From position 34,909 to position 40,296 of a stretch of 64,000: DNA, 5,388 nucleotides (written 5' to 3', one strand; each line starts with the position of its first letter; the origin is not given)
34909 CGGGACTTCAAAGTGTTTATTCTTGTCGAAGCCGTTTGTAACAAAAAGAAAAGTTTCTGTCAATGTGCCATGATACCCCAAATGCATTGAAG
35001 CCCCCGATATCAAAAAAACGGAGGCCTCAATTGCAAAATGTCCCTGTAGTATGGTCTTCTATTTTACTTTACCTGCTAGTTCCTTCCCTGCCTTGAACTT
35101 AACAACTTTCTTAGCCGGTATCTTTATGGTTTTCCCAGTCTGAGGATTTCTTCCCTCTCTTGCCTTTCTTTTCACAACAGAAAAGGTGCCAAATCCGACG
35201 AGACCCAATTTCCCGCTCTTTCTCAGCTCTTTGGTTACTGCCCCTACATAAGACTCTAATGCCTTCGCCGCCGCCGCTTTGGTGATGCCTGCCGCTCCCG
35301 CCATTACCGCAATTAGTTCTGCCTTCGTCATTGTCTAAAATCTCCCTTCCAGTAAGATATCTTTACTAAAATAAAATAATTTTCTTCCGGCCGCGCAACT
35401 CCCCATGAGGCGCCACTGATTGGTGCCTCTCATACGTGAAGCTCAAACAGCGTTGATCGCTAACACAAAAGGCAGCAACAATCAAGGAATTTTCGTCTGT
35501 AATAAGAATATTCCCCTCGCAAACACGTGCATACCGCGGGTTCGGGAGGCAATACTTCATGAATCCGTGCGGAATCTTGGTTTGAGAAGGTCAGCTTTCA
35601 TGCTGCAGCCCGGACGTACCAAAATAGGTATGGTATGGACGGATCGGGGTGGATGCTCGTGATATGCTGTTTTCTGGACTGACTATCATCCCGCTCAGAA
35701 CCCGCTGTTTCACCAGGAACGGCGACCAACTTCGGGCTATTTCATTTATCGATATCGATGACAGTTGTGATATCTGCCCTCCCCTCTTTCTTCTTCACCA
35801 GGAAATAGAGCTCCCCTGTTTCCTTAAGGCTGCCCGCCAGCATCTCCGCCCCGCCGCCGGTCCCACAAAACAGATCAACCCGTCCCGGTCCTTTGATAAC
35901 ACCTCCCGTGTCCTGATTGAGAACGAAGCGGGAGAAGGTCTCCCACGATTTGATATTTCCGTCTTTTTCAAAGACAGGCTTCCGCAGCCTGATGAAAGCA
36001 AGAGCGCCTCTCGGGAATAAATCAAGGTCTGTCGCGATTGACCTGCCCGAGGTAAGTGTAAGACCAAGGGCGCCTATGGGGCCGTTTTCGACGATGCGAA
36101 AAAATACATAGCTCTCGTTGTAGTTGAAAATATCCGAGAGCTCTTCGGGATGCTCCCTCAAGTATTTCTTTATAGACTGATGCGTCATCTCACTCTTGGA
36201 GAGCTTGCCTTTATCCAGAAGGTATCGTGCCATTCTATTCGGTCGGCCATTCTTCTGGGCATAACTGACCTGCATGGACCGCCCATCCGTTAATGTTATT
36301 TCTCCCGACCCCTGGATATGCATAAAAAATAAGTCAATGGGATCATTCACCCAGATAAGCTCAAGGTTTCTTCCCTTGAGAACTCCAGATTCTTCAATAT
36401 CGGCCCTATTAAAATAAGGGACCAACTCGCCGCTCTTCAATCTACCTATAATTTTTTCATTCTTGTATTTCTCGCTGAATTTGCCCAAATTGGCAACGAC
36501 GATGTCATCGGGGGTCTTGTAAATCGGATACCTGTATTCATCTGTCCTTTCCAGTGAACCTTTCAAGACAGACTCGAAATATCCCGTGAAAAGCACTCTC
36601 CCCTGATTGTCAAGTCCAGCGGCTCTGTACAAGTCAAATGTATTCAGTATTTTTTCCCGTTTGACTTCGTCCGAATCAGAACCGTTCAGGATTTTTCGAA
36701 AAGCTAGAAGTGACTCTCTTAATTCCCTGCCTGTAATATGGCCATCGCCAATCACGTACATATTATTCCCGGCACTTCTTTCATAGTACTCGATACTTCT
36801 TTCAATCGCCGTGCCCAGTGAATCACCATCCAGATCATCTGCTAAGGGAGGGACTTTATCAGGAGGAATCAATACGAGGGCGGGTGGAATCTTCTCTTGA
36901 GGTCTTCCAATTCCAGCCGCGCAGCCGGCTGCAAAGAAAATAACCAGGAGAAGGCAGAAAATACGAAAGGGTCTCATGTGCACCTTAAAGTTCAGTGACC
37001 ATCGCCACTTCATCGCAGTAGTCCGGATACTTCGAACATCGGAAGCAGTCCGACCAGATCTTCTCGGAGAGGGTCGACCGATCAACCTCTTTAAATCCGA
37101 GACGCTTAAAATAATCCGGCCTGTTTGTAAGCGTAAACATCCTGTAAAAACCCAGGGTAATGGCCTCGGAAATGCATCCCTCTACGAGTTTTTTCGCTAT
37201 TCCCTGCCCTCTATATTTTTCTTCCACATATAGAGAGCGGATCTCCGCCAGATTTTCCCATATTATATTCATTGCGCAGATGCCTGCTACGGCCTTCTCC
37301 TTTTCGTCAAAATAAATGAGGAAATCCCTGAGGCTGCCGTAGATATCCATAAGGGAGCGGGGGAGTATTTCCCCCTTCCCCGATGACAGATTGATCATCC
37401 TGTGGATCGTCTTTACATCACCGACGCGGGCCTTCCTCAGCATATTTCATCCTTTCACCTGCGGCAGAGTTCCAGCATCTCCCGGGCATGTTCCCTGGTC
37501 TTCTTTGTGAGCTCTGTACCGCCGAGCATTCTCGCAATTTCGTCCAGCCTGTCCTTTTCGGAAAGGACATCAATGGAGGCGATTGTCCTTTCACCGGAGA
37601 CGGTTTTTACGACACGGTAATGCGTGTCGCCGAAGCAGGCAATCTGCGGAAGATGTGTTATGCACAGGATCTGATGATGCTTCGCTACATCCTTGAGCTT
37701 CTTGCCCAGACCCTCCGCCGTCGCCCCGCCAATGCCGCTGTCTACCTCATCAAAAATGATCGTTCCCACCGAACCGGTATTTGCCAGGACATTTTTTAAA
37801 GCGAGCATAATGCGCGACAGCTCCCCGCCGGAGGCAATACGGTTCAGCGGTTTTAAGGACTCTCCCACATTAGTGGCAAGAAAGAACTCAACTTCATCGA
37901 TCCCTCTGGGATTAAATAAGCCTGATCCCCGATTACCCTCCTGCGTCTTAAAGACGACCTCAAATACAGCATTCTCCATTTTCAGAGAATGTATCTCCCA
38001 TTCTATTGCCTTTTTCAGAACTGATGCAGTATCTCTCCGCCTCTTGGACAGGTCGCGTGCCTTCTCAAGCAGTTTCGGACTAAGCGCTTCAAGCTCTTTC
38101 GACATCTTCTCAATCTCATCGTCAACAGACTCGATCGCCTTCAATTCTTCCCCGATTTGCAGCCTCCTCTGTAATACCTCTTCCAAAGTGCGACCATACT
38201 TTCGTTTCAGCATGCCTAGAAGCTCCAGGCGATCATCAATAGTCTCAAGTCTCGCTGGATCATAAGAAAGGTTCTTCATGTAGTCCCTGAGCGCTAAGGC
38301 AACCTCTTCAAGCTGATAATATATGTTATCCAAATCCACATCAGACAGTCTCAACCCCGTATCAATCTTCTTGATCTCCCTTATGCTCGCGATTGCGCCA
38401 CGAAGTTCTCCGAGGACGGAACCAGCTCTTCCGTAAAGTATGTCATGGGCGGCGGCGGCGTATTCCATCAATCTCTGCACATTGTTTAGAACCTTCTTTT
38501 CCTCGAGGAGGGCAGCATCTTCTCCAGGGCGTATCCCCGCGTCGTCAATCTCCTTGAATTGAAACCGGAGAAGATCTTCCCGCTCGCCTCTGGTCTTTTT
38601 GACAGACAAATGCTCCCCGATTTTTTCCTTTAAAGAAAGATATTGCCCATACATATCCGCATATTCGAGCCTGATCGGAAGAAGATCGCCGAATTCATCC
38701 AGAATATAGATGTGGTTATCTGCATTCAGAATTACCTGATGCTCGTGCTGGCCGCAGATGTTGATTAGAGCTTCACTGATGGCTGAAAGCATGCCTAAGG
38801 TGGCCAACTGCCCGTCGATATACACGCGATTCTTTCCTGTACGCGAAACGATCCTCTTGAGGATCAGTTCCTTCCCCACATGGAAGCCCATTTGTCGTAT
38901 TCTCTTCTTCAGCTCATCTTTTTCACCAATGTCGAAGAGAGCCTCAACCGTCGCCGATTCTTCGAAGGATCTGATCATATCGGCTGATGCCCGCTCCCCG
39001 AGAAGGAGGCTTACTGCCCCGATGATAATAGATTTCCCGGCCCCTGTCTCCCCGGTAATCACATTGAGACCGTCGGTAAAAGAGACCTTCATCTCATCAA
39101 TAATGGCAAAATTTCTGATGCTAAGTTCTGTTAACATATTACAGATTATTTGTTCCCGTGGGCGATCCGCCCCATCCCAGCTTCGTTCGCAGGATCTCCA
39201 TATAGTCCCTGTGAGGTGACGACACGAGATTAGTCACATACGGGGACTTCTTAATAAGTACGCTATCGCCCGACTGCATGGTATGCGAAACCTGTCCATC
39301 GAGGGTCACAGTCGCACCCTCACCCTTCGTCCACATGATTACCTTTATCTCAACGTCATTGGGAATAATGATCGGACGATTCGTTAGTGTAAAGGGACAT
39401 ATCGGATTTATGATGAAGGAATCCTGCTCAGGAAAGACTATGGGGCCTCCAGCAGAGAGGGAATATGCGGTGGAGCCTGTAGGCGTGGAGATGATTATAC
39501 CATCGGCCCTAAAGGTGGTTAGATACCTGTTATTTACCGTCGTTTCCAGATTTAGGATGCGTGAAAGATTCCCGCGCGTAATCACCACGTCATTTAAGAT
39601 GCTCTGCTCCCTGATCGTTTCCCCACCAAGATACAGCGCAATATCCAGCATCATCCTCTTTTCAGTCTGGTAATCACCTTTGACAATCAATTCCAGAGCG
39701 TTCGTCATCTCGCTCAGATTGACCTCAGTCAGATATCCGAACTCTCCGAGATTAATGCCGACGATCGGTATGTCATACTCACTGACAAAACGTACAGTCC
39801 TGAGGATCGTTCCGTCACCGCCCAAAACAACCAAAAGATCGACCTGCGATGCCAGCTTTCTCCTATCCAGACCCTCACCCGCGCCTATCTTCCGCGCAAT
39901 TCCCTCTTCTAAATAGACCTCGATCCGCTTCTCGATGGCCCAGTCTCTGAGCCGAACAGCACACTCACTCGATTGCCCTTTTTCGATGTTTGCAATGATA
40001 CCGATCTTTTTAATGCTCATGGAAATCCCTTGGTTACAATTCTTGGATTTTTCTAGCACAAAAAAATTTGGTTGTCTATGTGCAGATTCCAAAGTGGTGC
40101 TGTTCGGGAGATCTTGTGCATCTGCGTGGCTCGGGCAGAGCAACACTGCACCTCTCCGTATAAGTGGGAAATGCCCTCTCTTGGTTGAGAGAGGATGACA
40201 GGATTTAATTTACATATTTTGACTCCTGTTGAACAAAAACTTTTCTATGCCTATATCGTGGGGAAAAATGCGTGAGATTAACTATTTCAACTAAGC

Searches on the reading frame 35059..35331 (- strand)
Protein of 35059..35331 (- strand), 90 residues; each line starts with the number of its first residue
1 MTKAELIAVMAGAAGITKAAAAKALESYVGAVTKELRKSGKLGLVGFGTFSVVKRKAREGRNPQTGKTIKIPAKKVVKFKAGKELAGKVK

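Call 48: find_encoding_contigs(protein=window:35059-35331:-, flank=10000, max_places=6)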
Protein window:35059-35331:- (90 aa): 2 contigs read that carry it; 2 places shown.
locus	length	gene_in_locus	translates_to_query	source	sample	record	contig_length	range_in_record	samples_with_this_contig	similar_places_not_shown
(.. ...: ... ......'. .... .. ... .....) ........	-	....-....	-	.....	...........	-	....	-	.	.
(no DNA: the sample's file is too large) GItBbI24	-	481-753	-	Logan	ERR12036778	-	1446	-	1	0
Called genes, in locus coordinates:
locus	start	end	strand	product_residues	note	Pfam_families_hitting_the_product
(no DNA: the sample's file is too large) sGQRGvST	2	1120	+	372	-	?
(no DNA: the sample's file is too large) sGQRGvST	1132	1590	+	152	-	PF00583:Acetyltransf_1, PF13673:Acetyltransf_10, PF13508:Acetyltransf_7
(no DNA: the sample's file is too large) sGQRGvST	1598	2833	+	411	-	PF03562:MltA, PF06725:3D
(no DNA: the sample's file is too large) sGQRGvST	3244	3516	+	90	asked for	PF00216:Bac_DNA_binding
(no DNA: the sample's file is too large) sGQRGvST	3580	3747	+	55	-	-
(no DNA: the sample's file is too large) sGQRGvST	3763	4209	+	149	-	?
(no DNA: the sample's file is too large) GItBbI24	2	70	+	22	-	?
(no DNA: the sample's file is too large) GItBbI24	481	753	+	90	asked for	PF00216:Bac_DNA_binding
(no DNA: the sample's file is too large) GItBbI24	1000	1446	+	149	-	?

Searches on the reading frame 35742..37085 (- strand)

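Call 22: search_protein_families(library=pfam, proteins=[window:35742-37085:-])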
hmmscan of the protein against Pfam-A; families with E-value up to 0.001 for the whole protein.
window:35742-37085:- (447 aa): 2 families
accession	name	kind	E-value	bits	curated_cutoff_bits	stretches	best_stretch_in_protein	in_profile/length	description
PF03562.22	MltA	-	5.5e-57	192.8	24.3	1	165-330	1-163/163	MltA specific insert domain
PF06725.17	3D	-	2.9e-16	59.9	23.8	1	348-429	1-71/72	3D domain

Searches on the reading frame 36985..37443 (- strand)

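Call 22: search_protein_families(library=pfam, proteins=[window:36985-37443:-])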
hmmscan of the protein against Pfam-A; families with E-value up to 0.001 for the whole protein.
window:36985-37443:- (152 aa): 5 families
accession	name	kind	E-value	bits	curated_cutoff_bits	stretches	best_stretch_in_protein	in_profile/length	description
PF00583.31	Acetyltransf_1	-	3e-13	50.5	20.7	1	41-117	33-116/116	Acetyltransferase (GNAT) family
PF13508.13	Acetyltransf_7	-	2e-11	44.5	27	1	42-119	6-84/84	Acetyltransferase (GNAT) domain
PF13673.13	Acetyltransf_10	-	2e-07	31.5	23.6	1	47-127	37-117/128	Acetyltransferase (GNAT) domain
PF14542.12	Acetyltransf_CG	-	3.5e-05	24.3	30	1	61-95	20-54/80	GCN5-related N-acetyl-transferase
PF17013.11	Acetyltransf_15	-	4.9e-05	23.3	35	1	59-93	66-100/210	Putative acetyl-transferase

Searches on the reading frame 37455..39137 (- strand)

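Call 22: search_protein_families(library=pfam, proteins=[window:37455-39137:-])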
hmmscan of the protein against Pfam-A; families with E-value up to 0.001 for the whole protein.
window:37455-39137:- (560 aa): 4 families
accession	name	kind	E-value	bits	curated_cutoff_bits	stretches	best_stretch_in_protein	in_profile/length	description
PF02463.25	SMC_N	-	1.4e-17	64.3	40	1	1-514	1-216/220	RecF/RecN/SMC N terminal domain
PF13476.12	AAA_23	-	1e-10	43.1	27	1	4-296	1-155/201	AAA domain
PF13175.12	AAA_15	-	1.1e-06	29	32.1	1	1-74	1-69/374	AAA ATPase domain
PF13555.12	AAA_29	-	0.0003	20.9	27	1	2-46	1-46/61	P-loop containing region of AAA domain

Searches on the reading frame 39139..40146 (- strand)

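Call 22: search_protein_families(library=pfam, proteins=[window:39139-40146:-])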
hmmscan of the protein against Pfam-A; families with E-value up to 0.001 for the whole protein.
window:39139-40146:- (335 aa): 2 families
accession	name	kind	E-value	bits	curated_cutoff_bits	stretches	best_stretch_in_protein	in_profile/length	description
PF20143.4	NAD_kinase_C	-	2.3e-34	118.3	23.7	1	184-308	1-124/126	ATP-NAD kinase C-terminal domain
PF01513.26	NAD_kinase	-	3e-22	79.8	25.5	1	48-159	1-130/130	ATP-NAD kinase N-terminal domain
